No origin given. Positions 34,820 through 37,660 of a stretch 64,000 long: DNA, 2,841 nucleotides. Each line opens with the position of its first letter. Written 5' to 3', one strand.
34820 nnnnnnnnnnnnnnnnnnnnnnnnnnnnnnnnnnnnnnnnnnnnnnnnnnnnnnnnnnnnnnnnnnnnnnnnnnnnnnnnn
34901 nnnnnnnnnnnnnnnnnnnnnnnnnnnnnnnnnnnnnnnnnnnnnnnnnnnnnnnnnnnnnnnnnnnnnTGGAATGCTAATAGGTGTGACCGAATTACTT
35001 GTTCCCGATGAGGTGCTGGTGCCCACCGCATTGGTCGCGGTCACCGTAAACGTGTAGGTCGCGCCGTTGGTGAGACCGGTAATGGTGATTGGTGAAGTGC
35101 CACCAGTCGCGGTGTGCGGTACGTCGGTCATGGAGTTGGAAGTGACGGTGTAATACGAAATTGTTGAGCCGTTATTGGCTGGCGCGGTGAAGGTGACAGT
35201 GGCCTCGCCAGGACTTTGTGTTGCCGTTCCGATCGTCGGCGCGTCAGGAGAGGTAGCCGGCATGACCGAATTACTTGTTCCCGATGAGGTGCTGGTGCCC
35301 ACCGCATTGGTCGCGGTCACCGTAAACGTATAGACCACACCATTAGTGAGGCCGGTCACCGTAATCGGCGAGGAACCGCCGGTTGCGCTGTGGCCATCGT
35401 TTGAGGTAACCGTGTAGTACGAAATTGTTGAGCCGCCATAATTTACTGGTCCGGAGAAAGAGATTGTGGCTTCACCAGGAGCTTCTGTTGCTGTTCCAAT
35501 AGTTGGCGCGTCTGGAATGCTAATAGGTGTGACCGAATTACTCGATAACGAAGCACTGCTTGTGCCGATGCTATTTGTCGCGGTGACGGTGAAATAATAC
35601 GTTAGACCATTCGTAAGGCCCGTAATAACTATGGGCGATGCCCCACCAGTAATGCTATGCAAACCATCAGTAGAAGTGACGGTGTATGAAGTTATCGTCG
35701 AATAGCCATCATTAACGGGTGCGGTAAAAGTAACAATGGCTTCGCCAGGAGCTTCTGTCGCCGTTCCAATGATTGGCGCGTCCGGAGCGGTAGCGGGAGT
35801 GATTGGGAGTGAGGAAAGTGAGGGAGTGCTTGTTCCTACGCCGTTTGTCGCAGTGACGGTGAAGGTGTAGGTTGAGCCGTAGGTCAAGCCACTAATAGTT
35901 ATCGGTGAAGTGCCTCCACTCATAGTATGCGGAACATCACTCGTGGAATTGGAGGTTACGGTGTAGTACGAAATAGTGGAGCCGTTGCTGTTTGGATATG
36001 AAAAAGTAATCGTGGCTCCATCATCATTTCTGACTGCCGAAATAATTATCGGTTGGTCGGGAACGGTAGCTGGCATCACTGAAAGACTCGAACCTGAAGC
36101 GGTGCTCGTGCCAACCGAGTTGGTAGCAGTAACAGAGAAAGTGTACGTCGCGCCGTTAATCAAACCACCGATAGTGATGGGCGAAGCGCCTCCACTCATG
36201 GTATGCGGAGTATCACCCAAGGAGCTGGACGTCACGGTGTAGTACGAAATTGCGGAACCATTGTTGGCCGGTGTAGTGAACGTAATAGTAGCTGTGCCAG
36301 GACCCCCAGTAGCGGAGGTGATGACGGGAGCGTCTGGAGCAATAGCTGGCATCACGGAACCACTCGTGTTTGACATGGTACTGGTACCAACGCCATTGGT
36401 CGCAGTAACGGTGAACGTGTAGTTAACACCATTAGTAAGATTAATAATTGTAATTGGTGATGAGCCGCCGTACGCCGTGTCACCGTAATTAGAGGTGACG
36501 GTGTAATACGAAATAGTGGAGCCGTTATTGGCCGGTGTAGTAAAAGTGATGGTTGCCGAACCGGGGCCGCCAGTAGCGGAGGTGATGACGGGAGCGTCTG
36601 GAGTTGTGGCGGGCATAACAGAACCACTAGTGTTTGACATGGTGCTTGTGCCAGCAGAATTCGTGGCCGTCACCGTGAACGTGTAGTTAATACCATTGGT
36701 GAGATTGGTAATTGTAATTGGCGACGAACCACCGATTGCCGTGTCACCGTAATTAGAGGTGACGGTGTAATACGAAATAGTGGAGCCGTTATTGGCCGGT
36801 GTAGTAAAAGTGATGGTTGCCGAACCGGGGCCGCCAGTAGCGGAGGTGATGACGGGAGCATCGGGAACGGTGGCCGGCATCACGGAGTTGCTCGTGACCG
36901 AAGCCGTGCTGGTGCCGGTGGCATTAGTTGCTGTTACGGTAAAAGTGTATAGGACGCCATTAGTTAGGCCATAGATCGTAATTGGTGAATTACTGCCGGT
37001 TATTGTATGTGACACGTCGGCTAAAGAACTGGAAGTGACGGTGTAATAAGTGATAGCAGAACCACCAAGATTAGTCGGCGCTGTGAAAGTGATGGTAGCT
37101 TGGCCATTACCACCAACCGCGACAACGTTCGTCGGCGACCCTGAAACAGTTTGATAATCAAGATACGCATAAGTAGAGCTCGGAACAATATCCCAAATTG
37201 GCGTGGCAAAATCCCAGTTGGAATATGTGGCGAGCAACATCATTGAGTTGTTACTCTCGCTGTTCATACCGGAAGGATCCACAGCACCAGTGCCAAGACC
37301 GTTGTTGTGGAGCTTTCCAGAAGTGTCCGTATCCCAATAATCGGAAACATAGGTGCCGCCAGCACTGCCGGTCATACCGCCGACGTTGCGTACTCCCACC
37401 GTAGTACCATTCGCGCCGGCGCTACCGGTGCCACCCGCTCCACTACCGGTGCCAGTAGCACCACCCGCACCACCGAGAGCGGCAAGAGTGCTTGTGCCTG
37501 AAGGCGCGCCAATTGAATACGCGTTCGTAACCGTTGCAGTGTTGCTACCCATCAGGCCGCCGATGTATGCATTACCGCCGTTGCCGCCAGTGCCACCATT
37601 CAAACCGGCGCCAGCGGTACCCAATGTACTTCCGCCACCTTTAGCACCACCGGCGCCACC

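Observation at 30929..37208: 23 tandem FN3-like repeats: recombination-prone and a likely phase or length-variation hotspot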

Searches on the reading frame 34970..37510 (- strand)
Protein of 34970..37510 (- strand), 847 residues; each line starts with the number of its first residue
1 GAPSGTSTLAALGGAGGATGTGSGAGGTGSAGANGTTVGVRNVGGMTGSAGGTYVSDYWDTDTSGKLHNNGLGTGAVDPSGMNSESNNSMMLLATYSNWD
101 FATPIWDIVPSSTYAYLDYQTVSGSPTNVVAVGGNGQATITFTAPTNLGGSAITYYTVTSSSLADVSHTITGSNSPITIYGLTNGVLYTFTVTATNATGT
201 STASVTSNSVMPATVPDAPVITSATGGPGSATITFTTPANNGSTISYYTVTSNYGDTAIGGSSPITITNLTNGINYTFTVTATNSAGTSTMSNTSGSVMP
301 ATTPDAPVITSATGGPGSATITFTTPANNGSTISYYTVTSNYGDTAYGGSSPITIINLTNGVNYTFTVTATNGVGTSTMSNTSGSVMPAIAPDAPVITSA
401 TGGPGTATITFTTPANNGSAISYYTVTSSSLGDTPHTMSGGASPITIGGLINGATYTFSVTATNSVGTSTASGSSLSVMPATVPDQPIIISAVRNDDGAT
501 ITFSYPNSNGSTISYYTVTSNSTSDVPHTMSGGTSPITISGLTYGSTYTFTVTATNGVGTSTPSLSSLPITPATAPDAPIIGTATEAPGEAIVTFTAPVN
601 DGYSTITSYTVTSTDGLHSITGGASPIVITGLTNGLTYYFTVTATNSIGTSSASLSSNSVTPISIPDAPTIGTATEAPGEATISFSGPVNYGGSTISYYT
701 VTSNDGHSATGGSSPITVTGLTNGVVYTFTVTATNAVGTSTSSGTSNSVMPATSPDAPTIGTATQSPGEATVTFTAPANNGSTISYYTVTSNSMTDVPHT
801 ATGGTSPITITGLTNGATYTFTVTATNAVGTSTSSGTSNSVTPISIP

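Call 43: find_homologous_proteins(query=window:34970-37510:-, max_evalue=1e-30)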
Query window:34970-37510:- (847 aa): 2461 proteins with E <= 1e-30 among 8000 candidates; the best 120 are listed.
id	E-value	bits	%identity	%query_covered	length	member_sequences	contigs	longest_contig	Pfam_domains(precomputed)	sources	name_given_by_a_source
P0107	0.0e+0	1097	58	100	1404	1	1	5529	PF28033.1,PF07495.20,PF17425.9,PF25059.2,PF00404.25,PF00041.28,PF16656.12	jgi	jgi:hypothetical protein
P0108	4.1e-289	979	47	86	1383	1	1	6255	PF25059.2,PF23376.2,PF00041.28,PF10179.16,PF16656.12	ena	-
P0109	1.9e-274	931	50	86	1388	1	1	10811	PF28033.1,PF07495.20,PF25059.2,PF23376.2,PF04122.18,PF00041.28,PF10179.16,PF16656.12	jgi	jgi:putative cell wall-binding protein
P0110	3.9e-270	916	46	85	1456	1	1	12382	PF25059.2,PF00041.28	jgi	jgi:hypothetical protein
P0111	4.7e-265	900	47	86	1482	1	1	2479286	PF25059.2,PF00041.28,PF10179.16,PF16656.12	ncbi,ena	-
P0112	8.8e-255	866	52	86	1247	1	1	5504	PF28033.1,PF07495.20,PF07646.22,PF13418.13,PF25059.2,PF24681.2,PF25523.2,PF13415.13,PF24981.2,PF01344.32,PF25210.2,PF16656.12,PF17425.9,PF07250.18,PF13964.13,PF00041.28,PF10179.16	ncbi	-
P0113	4.2e-251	854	53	84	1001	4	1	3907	PF28033.1,PF07495.20,PF09603.16,PF25059.2,PF18202.8,PF23376.2,PF16656.12,PF00630.26,PF17425.9,PF04775.21,PF00041.28,PF10179.16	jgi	jgi:uncharacterized protein (TIGR02145 family)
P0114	1.1e-241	822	53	79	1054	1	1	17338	PF07495.20,PF09603.16,PF17425.9,PF25059.2,PF23376.2,PF00041.28,PF10179.16,PF16656.12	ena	-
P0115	1.3e-239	816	49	86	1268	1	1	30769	PF28033.1,PF07495.20,PF00112.30,PF25059.2,PF00041.28,PF16656.12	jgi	-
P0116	1.9e-236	805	55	86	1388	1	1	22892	PF28033.1,PF07495.20,PF09603.16,PF22352.3,PF25059.2,PF23376.2,PF00041.28,PF10179.16,PF16656.12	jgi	jgi:trimeric autotransporter adhesin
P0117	1.9e-234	798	48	85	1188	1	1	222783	PF28033.1,PF22352.3,PF25059.2,PF23376.2,PF09294.17,PF04775.21,PF00041.28,PF10179.16,PF16656.12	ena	-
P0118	3.7e-224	764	45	86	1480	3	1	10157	PF07495.20,PF25059.2,PF25523.2,PF13750.13,PF00041.28,PF19077.7,PF10179.16,PF16656.12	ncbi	-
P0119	9.0e-215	733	52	68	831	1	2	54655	PF25059.2,PF18202.8,PF23376.2,PF07603.18,PF00041.28,PF10179.16,PF16656.12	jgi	jgi:chitodextrinase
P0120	2.0e-211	722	41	85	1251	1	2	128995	PF25059.2,PF00041.28,PF16656.12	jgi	jgi:titin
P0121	1.0e-208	713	47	85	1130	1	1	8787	PF02839.20,PF17425.9,PF13895.13,PF25059.2,PF24514.2,PF00041.28,PF16656.12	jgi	jgi:hypothetical protein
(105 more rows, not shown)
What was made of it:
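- The last homolog search found nothing above 58% identity (call 43).
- Tried and rejected: The last homolog search gave nothing above 58% identity, and entries there appear capped near 1,500 aa (call 43).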
